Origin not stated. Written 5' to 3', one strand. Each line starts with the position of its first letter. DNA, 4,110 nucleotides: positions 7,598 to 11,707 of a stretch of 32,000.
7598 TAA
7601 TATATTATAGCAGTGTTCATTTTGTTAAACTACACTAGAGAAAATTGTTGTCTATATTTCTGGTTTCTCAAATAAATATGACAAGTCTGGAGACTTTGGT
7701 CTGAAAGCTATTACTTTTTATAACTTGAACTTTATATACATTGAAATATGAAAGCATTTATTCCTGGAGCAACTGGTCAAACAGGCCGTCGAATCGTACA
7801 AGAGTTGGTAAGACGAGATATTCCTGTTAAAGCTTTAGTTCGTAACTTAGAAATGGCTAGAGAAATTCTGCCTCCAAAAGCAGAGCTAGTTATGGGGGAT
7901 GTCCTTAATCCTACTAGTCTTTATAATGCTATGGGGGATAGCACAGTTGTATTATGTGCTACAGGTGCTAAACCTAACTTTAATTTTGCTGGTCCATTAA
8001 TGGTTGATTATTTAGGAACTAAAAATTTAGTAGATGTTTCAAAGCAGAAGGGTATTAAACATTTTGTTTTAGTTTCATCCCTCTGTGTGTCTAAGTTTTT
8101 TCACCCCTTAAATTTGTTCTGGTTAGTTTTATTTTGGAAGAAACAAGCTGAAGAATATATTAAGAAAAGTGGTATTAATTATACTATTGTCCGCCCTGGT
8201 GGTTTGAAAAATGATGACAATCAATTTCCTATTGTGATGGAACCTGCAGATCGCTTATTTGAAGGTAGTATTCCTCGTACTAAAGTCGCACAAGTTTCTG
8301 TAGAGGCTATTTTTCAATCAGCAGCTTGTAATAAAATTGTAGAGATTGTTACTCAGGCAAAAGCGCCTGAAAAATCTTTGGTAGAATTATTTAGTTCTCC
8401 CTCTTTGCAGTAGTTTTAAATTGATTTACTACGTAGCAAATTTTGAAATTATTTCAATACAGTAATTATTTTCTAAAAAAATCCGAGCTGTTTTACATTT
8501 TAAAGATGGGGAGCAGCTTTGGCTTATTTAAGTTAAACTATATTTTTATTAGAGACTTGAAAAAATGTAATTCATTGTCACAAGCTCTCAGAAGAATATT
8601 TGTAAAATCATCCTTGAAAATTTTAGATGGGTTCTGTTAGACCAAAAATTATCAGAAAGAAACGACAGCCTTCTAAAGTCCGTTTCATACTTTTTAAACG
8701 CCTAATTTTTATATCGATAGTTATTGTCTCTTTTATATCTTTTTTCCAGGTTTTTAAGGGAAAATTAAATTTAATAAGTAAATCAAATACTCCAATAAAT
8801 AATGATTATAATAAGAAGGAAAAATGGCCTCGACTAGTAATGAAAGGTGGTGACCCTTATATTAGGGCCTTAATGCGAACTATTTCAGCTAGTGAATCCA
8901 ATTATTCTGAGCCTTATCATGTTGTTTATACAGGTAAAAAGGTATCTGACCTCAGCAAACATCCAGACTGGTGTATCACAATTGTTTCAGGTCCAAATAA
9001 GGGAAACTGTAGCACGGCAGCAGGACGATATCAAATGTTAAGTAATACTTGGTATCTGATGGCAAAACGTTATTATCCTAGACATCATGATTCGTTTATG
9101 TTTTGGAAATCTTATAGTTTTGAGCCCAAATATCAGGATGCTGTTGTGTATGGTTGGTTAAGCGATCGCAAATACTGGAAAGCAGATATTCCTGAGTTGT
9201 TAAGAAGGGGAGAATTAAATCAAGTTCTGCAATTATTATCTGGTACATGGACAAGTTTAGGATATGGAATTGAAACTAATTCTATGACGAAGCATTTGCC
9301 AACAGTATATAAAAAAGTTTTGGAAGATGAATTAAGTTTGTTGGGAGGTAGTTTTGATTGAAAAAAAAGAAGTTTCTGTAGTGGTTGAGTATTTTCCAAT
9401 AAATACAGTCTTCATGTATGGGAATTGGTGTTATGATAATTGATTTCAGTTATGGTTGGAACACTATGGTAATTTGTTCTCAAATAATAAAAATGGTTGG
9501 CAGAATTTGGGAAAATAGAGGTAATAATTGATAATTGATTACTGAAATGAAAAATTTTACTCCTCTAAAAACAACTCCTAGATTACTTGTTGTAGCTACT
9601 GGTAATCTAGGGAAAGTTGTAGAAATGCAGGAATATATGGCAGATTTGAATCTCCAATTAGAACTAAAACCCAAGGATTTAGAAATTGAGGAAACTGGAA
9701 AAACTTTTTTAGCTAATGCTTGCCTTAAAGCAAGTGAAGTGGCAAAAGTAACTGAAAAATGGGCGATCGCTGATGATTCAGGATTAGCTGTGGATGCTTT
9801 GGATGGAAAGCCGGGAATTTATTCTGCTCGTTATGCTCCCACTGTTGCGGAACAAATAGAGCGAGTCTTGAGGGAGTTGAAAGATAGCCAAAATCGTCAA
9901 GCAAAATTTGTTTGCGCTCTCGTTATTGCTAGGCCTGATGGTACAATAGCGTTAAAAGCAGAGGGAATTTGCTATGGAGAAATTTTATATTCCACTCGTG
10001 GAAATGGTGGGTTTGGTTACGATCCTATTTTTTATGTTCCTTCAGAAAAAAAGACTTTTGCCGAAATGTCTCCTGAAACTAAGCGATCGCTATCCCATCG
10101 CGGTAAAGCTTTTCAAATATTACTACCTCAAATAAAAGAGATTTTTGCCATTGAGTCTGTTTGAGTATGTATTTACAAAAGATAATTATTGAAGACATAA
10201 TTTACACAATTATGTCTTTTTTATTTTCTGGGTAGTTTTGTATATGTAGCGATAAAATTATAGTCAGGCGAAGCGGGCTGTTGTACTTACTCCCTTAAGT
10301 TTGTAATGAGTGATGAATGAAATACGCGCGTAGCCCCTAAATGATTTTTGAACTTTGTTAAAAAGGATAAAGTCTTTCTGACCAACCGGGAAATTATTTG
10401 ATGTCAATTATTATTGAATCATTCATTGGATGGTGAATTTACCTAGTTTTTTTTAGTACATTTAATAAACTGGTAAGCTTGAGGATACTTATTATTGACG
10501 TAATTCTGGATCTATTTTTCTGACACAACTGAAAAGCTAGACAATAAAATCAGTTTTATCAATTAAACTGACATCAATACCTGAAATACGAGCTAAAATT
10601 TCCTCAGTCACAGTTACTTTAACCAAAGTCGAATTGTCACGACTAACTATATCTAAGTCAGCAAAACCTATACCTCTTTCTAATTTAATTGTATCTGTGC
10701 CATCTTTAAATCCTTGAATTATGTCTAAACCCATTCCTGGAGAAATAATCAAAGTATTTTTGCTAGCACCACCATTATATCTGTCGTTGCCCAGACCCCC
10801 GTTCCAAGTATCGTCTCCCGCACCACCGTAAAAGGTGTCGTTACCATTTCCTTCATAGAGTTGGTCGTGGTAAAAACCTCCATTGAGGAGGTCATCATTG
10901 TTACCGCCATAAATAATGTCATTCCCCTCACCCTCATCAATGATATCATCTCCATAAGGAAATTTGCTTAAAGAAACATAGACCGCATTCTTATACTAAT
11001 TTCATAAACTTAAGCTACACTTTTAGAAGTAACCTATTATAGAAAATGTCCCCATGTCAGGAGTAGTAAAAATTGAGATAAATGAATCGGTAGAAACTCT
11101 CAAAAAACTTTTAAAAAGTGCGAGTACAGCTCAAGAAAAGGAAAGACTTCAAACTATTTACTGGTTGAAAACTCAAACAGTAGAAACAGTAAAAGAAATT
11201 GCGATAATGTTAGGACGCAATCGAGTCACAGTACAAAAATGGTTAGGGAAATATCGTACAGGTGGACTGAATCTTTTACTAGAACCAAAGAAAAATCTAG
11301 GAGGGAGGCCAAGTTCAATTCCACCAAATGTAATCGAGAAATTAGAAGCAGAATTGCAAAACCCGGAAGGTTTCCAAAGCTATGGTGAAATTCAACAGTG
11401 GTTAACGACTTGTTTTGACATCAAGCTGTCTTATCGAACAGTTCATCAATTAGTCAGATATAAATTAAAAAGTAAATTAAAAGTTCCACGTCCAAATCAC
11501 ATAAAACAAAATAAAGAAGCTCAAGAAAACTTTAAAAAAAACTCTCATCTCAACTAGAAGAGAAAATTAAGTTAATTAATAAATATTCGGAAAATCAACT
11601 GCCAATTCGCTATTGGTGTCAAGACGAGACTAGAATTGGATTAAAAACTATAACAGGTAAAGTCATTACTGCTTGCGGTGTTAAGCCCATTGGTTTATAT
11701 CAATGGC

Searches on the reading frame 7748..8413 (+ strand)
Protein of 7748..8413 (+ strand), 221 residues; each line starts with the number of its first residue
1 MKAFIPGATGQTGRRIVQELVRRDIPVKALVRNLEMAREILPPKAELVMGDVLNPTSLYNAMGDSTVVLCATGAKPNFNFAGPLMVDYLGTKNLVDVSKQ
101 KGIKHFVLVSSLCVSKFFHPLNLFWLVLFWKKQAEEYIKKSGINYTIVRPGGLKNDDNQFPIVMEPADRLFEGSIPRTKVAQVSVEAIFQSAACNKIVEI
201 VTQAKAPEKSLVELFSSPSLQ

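Call 37: search_protein_families(library=ncbifam, proteins=[window:7748-8413:+], max_evalue=0.001)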
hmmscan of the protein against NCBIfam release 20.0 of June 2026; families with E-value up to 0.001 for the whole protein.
window:7748-8413:+ (221 aa): 8 families
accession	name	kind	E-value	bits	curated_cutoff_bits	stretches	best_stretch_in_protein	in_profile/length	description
TIGR03466.1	HpnA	hypoth_equivalog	1.1e-08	34.4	367.65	1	1-114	1-116/327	hopanoid-associated sugar epimerase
NF042423.1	oxyalk_red_Shew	equivalog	7.5e-06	25.2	580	1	2-114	10-121/331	2-alkyl-3-oxoalkanoate reductase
TIGR03589.1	PseB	equivalog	1.8e-05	23.9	407.75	1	4-125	8-136/324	UDP-N-acetylglucosamine 4,6-dehydratase (inverting)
NF058621.1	DiazavRedAvaA7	equivalog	3.5e-05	23.6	400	1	1-109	1-112/304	3-diazoavenalumate denitrifying reductase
TIGR01746.1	Thioester-redct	subfamily_domain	5e-05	22.7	213.35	0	4-33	3-34/371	thioester reductase domain-containing protein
NF041293.1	G6PDh_Azf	equivalog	6.5e-05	22.5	400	1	5-112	7-116/252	NAD-dependent glucose-6-phosphate dehydrogenase Azf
NF042422.1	oxyalk_red_OleD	equivalog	8.4e-05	22.1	580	1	1-115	1-114/329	2-alkyl-3-oxoalkanoate reductase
TIGR03649.1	ergot_EASG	subfamily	0.00037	20.1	256.4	1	6-193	5-181/287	ergot alkaloid biosynthesis protein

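Call 38: search_protein_families(library=pfam, proteins=[window:7748-8413:+], max_evalue=0.001)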
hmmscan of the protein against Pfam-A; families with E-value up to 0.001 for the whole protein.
window:7748-8413:+ (221 aa): 5 families
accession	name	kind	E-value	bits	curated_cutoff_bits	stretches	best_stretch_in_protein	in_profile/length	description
PF13460.12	NAD_binding_10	-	1.3e-46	159.3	27.2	1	7-189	1-182/184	NAD(P)H-binding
PF05368.20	NmrA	-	8.6e-18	65.4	27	1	5-161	7-162/298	NmrA-like family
PF01370.27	Epimerase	-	3.1e-10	40.3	20.9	1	4-114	2-118/240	NAD dependent epimerase/dehydratase family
PF01073.25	3Beta_HSD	-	2.6e-09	36.9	22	1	5-113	2-118/280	3-beta hydroxysteroid dehydrogenase/isomerase family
PF02719.21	Polysacc_synt_2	-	0.00022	21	20.2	1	5-111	3-128/293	Polysaccharide biosynthesis protein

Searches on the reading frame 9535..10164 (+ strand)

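Call 37: search_protein_families(library=ncbifam, proteins=[window:9535-10164:+], max_evalue=0.001)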
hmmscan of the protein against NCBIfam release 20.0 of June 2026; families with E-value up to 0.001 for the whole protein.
window:9535-10164:+ (209 aa): 8 families
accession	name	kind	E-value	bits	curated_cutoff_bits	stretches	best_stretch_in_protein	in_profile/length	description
NF011397.0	PRK14822.1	equivalog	4.3e-63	212.3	234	1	18-204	4-197/201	XTP/dITP diphosphatase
TIGR00042.1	TIGR00042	equivalog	1.7e-62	210.1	145.35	1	18-197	2-180/184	RdgB/HAM1 family non-canonical purine NTP pyrophosphatase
NF011399.0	PRK14824.1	subfamily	2.2e-49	167.7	267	1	18-203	5-203/206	putative deoxyribonucleotide triphosphate pyrophosphatase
NF011401.0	PRK14826.1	equivalog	7.2e-42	143.3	268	1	16-205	9-221/226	putative deoxyribonucleotide triphosphate pyrophosphatase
NF011398.0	PRK14823.1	equivalog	3.6e-40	137.8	272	1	18-198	3-186/191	non-canonical purine NTP diphosphatase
NF002698.0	PRK02491.1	equivalog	5.4e-38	130.9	301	1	17-197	129-317/328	nucleoside-triphosphate diphosphatase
NF011396.0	PRK14821.1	equivalog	2.9e-34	118.2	203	1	18-197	3-177/185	XTP/dITP diphosphatase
NF011400.0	PRK14825.1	equivalog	1.4e-28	100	246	1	18-194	4-188/199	putative deoxyribonucleotide triphosphate pyrophosphatase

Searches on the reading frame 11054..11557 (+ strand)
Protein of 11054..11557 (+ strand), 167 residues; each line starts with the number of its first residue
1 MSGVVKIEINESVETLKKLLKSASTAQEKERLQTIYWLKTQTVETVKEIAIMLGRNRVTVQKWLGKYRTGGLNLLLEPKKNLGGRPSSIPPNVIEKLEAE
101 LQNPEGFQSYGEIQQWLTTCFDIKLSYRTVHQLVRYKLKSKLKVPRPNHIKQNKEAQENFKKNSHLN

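Call 37: search_protein_families(library=ncbifam, proteins=[window:11054-11557:+], max_evalue=0.001)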
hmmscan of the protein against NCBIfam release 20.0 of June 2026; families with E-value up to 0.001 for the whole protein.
window:11054-11557:+ (167 aa): 2 families
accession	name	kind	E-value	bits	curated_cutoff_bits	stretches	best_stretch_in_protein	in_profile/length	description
NF033545.0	transpos_IS630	equivalog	2.9e-22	79.5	100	1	31-163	1-133/299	IS630 family transposase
NF033577.2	transpos_IS481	equivalog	8.8e-05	22.2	224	1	41-158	11-121/284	IS481 family transposase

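Call 38: search_protein_families(library=pfam, proteins=[window:11054-11557:+], max_evalue=0.001)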
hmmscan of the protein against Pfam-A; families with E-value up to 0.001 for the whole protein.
window:11054-11557:+ (167 aa): 6 families
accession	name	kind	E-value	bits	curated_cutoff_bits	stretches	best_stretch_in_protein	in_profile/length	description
PF13565.12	HTH_32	-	1.2e-12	48.6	33.7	1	59-133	1-72/73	Homeodomain-like domain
PF13384.12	HTH_23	-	4.7e-09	36.2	24.6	1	26-75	2-49/50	Homeodomain-like domain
PF13592.12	HTH_33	-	1.3e-08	34.8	25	1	112-164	9-60/60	Winged helix-turn helix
PF13518.12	HTH_28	-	1e-06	29.1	25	1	30-79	1-47/52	Helix-turn-helix domain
PF13551.12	HTH_29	-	1.8e-05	25.2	28.1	1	45-88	14-55/64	Winged helix-turn helix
PF06056.18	Terminase_5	-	8.9e-05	22.8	20.3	1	45-72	15-42/58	Putative ATPase subunit of terminase (gpP-like)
